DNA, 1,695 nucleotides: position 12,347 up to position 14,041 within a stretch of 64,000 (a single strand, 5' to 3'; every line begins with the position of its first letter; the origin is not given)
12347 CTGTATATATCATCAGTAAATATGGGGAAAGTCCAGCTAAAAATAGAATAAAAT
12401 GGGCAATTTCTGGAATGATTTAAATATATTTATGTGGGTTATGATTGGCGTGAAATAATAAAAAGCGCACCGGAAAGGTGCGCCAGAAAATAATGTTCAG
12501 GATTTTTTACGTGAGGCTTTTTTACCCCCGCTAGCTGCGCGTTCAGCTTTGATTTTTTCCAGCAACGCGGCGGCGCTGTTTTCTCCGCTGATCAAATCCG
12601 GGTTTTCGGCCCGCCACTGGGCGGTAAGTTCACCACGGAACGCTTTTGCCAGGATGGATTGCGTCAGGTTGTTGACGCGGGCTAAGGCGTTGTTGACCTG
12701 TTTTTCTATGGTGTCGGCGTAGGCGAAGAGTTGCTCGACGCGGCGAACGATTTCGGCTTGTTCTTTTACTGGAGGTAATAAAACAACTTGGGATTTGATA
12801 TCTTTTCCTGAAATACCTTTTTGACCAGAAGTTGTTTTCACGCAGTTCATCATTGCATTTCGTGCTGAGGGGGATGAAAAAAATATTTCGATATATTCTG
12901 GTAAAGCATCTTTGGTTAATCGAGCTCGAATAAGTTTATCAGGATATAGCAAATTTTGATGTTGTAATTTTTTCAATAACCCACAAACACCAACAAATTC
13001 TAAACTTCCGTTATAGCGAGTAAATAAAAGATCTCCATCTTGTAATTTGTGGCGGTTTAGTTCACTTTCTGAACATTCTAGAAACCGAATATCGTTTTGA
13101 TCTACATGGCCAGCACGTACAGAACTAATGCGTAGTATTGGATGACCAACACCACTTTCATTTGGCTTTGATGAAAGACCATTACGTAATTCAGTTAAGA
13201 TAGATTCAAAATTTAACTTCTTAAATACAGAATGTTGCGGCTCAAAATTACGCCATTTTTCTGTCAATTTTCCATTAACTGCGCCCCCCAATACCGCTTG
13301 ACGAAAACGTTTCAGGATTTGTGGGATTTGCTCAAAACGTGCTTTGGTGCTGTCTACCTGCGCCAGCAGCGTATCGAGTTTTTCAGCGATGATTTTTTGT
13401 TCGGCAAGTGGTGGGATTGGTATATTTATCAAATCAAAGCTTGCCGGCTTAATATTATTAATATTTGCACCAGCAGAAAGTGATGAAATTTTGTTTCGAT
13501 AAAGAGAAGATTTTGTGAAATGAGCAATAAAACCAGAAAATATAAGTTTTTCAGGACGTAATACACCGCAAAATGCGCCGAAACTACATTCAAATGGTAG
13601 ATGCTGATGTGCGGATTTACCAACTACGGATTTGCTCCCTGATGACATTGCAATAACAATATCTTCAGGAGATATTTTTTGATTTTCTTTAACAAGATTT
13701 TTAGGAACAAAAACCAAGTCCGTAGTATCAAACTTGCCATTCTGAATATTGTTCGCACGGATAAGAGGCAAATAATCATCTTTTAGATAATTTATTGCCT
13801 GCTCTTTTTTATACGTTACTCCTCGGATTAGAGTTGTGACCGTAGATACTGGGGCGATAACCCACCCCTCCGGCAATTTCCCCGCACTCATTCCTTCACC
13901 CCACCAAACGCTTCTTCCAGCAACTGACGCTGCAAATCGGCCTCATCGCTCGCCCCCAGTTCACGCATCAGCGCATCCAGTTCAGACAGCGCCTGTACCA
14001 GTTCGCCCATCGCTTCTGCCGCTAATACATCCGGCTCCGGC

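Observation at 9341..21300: Stacked defense island: McrBC, SymE/SymR, EcoKI-family type I R-M and Mrr next to the candidate system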

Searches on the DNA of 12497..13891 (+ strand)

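Call 13: search_dna_similar(query=window:12497-13891:+, collection=ecoli_genomes, mode=near, max_rows=20, rows=spread)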
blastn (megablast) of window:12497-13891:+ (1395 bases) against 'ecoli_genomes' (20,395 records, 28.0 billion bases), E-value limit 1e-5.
Records with a match: 925; places in all: 959; records where one place covers at least 80% of the query: 428.
Genomes with a match: 925 of 5426; with a place that covers at least 80% of the query: 428. Places per genome that has any: lowest 1, median 1, highest 2. On chromosomes: 959 places; on plasmids: 0.
Best place of each record, by identity: >=99% 431; 95-99% 306; 90-95% 188.
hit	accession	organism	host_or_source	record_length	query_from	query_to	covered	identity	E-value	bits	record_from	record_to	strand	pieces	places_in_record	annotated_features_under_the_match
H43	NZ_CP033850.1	Escherichia coli strain FDAARGOS_497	Homo sapiens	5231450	1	1395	100%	100.0%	0e+0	2577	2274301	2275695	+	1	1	hsdS: type I restriction-modification system specificity subunit | hsdM: type I restriction-modification system methyltransferase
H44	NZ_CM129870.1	Escherichia coli strain PCP06238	seawater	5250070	1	1395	100%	100.0%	0e+0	2577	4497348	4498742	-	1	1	hsdS: type I restriction-modification system specificity subunit | hsdM: type I restriction-modification system methyltransferase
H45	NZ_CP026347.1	Escherichia coli strain 7A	not applicable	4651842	1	1395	100%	99.9%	0e+0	2571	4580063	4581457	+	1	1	hsdS: type I restriction-modification system specificity subunit | hsdM: type I restriction-modification system methyltransferase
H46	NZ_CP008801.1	Escherichia coli KLY strain KLY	-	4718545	1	1395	100%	99.9%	0e+0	2571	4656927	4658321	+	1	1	hsdS: type I restriction-modification system specificity subunit | hsdM: type I restriction-modification system methyltransferase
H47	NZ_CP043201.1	Escherichia coli O16:H48 strain PG20180059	mouse gut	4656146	1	1395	100%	99.9%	0e+0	2571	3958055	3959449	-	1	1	hsdS: type I restriction-modification system specificity subunit | hsdM: type I restriction-modification system methyltransferase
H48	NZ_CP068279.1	Escherichia coli strain CY708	not collected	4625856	1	1395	100%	99.9%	0e+0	2571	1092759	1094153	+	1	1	hsdS: type I restriction-modification system specificity subunit | hsdM: type I restriction-modification system methyltransferase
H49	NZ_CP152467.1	Escherichia coli strain Sel(aux star)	not applicable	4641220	1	1395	100%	99.9%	0e+0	2571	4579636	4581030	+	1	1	hsdS: type I restriction-modification system specificity subunit | hsdM: type I restriction-modification system methyltransferase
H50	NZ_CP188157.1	Escherichia coli strain TUM24564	Laboratory developed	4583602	1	1395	100%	99.9%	0e+0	2571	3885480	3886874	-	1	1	hsdS: type I restriction-modification system specificity subunit | hsdM: type I restriction-modification system methyltransferase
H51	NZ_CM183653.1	Escherichia coli strain GmM062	Homo sapiens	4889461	1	1395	100%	99.9%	0e+0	2571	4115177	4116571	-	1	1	hsdS: type I restriction-modification system specificity subunit | hsdM: type I restriction-modification system methyltransferase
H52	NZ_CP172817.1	Escherichia coli strain HS-01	Homo sapiens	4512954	1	1395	31%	95.9%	7e-121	702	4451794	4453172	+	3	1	restriction endonuclease subunit S | hypothetical protein | hsdM: N-6 DNA methylase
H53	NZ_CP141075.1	Escherichia coli strain KE58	Homo sapiens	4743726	1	927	30%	93.4%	1e-117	628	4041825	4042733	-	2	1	restriction endonuclease subunit S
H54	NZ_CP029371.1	Escherichia coli strain C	cow's milk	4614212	1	918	29%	94.9%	1e-117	640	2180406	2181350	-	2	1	restriction endonuclease subunit S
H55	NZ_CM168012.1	Escherichia coli strain PEC389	Sus scrofa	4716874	1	918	29%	94.9%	1e-117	640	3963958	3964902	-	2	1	restriction endonuclease subunit S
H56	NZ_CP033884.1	Escherichia coli strain 50579417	Homo sapiens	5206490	1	911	28%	95.9%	1e-117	629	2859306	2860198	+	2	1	hsdS: type I restriction-modification system specificity subunit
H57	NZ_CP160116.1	Escherichia coli strain 729_xx_1_3_yolk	Poultry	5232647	1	911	28%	95.9%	1e-117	629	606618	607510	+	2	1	hsdS: type I restriction-modification system specificity subunit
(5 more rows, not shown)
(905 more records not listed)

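Call 35: get_annotated_region(hit=H54, flank=12000)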
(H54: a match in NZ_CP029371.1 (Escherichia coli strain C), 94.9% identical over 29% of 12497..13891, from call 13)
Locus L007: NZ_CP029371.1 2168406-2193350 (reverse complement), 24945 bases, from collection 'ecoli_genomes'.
description: Escherichia coli strain C chromosome, complete genome
organism: Escherichia coli strain C (NCBI taxid 562)
replicon: chromosome; assembly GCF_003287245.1
host: -; source: cow's milk; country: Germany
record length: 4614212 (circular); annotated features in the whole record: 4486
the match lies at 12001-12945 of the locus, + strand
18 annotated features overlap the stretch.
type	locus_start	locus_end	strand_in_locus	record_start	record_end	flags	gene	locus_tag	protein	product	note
CDS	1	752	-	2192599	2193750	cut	yjiM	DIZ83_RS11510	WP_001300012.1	double-cubane-cluster-containing anaerobic reductase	-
CDS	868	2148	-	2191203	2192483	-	yjiN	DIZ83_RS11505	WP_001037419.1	DUF445 domain-containing protein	-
CDS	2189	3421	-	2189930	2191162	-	mdtM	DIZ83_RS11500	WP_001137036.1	multidrug efflux MFS transporter MdtM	-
CDS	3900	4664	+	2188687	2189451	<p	-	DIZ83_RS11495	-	Rpn family recombination-promoting nuclease/putative transposase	incomplete; partial in the middle of a contig; missing C-terminus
CDS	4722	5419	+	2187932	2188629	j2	-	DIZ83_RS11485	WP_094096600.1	IS1-like element IS1A family transposase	programmed frameshift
CDS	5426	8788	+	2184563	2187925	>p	-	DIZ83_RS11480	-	helicase-related protein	incomplete; partial in the middle of a contig; missing N-terminus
CDS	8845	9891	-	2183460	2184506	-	mcrC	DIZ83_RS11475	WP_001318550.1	5-methylcytosine-specific restriction endonuclease system specificity protein McrC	-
CDS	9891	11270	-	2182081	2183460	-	mcrB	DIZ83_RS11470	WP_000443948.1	5-methylcytosine-specific restriction endonuclease subunit McrB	-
CDS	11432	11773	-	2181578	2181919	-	symE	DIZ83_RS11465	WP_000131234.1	endoribonuclease SymE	-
CDS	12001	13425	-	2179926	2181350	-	-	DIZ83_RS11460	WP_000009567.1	restriction endonuclease subunit S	-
CDS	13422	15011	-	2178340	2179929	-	hsdM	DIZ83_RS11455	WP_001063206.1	type I restriction-modification system methyltransferase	-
CDS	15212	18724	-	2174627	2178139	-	hsdR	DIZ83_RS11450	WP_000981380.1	type I restriction-modification system endonuclease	-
CDS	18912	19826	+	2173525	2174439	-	mrr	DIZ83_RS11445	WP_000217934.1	adenine/cytosine-specific restriction endonuclease Mrr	-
CDS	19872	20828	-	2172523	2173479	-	yjiA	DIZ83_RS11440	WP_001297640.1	GTPase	-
CDS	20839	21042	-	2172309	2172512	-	yjiX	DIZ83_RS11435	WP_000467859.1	YbdD/YjiX family protein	-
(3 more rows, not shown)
